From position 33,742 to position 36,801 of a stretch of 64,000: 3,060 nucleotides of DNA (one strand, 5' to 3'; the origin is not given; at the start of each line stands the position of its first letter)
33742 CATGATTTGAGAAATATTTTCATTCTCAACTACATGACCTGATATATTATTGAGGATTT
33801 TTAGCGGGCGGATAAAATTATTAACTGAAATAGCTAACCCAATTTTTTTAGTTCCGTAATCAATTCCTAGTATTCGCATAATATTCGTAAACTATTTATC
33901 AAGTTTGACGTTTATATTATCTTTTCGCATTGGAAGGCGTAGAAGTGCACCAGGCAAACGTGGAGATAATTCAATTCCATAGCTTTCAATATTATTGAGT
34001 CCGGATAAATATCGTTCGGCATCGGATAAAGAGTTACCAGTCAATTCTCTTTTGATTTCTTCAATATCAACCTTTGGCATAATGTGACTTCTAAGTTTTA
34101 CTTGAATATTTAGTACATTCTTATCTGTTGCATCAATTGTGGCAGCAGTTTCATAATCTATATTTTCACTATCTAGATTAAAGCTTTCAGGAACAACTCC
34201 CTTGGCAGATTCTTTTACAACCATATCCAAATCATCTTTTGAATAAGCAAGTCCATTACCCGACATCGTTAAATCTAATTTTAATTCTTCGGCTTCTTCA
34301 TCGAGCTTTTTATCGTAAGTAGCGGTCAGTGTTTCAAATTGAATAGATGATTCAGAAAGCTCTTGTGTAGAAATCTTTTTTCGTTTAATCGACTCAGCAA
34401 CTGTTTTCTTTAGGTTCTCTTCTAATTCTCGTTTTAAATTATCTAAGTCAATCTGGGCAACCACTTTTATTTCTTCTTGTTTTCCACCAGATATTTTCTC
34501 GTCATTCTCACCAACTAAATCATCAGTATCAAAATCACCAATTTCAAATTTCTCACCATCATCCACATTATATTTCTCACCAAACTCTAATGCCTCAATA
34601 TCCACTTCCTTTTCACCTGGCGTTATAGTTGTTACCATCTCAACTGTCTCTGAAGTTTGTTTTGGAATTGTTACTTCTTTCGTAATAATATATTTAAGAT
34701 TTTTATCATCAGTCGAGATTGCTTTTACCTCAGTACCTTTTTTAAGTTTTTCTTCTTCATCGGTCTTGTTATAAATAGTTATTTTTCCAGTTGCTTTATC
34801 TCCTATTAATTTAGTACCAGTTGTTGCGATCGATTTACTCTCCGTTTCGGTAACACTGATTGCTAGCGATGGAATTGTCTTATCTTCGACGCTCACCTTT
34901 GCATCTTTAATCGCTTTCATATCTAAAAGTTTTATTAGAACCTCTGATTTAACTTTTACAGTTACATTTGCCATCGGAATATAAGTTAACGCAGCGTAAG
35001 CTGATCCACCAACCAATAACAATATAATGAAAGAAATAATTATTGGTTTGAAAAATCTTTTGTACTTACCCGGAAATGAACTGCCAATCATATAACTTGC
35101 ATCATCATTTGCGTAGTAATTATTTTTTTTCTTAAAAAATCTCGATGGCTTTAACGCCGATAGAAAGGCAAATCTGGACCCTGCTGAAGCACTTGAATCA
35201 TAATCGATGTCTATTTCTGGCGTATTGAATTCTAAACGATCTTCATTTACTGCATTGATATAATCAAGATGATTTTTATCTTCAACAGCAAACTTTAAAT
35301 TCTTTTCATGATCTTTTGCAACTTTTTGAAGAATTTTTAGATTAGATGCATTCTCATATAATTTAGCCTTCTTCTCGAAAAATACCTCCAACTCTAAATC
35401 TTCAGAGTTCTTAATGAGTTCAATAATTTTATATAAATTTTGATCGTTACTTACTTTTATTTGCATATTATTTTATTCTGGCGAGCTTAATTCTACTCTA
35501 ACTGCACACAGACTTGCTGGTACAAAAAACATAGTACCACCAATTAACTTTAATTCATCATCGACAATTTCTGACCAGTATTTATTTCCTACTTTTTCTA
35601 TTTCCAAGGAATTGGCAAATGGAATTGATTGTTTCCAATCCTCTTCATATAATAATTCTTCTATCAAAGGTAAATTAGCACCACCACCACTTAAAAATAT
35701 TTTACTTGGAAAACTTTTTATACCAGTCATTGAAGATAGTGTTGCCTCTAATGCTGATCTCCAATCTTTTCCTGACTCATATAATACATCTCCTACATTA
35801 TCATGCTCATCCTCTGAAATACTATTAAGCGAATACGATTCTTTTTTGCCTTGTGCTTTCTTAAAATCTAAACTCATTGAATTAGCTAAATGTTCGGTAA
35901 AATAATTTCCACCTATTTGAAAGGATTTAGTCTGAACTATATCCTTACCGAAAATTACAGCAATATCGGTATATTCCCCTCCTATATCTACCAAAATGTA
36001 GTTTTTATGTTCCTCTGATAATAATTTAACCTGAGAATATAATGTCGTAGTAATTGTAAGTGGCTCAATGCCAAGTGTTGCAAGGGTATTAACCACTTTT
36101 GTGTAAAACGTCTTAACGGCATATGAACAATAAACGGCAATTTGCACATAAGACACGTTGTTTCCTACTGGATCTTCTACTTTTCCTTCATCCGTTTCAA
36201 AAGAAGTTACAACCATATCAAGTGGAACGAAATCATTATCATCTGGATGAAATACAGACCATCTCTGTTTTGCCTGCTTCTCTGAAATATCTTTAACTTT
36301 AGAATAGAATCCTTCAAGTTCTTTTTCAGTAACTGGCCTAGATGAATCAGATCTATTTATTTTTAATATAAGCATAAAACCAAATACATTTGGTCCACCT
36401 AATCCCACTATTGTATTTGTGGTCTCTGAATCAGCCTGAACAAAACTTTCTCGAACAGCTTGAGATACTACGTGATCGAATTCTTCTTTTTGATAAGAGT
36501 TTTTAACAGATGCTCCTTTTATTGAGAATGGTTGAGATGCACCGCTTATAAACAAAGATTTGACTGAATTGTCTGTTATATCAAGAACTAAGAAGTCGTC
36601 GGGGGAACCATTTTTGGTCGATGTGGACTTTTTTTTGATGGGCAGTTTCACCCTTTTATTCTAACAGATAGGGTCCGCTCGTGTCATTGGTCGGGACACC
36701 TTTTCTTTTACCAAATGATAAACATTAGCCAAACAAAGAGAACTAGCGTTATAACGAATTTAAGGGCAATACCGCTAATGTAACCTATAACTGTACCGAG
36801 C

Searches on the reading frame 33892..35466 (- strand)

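Call 8: search_protein_families(library=pfam, proteins=[window:33892-35466:-], max_evalue=0.001)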
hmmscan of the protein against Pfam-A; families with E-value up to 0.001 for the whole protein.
window:33892-35466:- (524 aa): 1 family
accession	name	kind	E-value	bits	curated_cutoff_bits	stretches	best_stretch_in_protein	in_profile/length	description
PF21110.3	GlxA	-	2.1e-06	28.8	27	1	224-310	1-88/105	GlxA beta barrel domain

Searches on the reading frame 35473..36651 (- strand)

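Call 8: search_protein_families(library=pfam, proteins=[window:35473-36651:-], max_evalue=0.001)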
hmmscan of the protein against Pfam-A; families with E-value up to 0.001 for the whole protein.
window:35473-36651:- (392 aa): 3 families
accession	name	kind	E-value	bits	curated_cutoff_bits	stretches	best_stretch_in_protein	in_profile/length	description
PF14450.12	FtsA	-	2.3e-10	41.3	31.8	1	219-336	1-101/127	Cell division protein FtsA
PF06723.19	MreB_Mbl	-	4.3e-08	32.8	27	1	214-272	143-201/327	MreB/Mbl protein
PF11104.14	PilM_2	-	7.3e-07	28.9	27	1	208-337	170-297/340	Type IV pilus assembly protein PilM;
